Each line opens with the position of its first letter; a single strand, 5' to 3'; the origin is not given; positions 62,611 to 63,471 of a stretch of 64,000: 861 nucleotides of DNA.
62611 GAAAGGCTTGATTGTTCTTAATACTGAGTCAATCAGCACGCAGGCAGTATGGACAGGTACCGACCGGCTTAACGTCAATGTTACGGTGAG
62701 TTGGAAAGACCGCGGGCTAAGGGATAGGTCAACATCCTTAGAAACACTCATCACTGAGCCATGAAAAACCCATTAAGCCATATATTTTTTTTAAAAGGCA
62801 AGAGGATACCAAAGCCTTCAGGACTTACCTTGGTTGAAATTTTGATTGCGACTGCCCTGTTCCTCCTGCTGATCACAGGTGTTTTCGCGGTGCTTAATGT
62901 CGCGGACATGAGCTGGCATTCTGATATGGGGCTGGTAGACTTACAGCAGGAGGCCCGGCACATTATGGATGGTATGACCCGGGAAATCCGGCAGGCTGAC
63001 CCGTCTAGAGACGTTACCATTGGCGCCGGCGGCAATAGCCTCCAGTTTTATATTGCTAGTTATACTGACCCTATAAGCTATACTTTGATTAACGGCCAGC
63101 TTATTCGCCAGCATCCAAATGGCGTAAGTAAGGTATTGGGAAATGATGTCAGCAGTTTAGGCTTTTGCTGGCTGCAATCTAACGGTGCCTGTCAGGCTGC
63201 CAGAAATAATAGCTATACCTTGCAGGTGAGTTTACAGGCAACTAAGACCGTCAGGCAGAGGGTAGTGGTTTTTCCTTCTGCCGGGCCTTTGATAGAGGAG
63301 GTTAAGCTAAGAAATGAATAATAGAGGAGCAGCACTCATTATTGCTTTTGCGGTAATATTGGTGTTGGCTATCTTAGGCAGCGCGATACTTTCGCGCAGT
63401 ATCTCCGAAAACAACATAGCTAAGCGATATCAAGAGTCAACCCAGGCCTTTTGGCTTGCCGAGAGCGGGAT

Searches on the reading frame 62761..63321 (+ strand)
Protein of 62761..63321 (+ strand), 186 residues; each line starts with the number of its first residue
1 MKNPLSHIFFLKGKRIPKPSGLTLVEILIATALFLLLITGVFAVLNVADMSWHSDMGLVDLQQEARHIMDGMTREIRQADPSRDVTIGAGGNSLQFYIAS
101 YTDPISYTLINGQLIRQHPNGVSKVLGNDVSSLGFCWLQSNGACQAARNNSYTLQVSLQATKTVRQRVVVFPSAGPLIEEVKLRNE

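Call 39: find_encoding_contigs(protein=window:62761-63321:+, flank=10000, max_places=4)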
Protein window:62761-63321:+ (186 aa): 24 contigs read that carry it; 4 places shown.
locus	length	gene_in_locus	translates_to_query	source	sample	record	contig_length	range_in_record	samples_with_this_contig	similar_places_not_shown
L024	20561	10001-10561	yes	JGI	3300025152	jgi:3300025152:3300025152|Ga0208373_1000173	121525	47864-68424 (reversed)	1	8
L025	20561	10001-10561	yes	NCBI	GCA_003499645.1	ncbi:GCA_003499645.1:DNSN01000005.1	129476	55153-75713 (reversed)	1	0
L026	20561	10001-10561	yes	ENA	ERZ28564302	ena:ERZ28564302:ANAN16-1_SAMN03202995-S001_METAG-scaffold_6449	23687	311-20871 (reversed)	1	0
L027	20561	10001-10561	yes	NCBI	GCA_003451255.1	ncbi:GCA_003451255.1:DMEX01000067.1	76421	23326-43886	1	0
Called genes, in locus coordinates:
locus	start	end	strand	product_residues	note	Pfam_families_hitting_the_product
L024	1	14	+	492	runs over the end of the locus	PF04715:, PF00425:Chorismate_bind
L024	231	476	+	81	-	PF00886:Ribosomal_S16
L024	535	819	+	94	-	PF02699:YajC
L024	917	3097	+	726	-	PF07549:Sec_GG (weak), PF21760:SecD_1st, PF22599:SecDF_P1_head, PF02355:SecD_SecF_C, PF03176:MMPL (weak), PF02355:SecD_SecF_C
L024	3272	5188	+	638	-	PF17757:UvrB_inter, PF02559:CarD_TRCF_RID, PF00270:DEAD, PF04851:ResIII, PF00271:Helicase_C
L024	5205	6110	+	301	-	PF13623:SurA_N_2, PF13624:SurA_N_3, PF09312:SurA_N, PF13145:Rotamase_2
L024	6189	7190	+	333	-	PF04166:PdxA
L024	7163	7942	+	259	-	PF00398:RrnaAD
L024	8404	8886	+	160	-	PF07963:N_methyl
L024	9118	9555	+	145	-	PF07963:N_methyl (weak)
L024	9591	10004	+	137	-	PF07963:N_methyl (weak)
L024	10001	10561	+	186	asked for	-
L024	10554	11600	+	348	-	-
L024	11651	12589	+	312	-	PF11104:PilM_2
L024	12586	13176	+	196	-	-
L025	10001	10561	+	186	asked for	-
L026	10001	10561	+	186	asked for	-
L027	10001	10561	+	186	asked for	-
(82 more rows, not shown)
